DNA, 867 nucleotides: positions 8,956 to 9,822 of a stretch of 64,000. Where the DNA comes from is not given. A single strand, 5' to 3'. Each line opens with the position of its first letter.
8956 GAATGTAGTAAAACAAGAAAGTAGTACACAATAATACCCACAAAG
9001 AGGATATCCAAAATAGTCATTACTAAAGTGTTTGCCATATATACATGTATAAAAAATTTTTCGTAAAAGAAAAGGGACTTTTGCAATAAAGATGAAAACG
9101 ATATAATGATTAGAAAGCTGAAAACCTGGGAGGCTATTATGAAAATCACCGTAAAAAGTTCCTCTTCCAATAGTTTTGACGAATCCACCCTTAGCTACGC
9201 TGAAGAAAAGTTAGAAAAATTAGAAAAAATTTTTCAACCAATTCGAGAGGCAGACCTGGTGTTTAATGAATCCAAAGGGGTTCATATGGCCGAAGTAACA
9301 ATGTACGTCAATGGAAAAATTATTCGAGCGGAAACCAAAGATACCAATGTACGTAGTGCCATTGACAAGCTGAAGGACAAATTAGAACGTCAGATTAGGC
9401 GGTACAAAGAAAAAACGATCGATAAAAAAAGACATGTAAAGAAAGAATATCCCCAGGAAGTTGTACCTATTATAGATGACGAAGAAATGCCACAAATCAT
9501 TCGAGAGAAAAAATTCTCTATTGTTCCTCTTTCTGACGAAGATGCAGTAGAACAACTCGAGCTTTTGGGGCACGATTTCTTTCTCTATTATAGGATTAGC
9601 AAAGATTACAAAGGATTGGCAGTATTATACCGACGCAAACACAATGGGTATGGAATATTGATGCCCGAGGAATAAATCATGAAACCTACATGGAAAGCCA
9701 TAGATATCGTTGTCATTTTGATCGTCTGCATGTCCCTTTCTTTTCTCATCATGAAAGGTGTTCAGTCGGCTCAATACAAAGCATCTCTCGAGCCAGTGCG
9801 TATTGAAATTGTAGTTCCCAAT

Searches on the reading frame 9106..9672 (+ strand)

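Call 88: search_protein_families(library=pfam, proteins=[window:9106-9672:+], max_evalue=0.01)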
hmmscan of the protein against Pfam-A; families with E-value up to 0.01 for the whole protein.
window:9106-9672:+ (189 aa): 3 families
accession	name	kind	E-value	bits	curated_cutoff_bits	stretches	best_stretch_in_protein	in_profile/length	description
PF02482.25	Ribosomal_S30AE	-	7.6e-19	68.7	23.7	1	26-103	12-86/88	Sigma 54 modulation protein / S30EA ribosomal protein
PF16321.10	Ribosom_S30AE_C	-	1.1e-17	63.9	25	1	127-184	2-57/57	Sigma 54 modulation/S30EA ribosomal protein C terminus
PF08810.16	KapB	-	0.0087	16.6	26.3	0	47-115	48-111/112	Kinase associated protein B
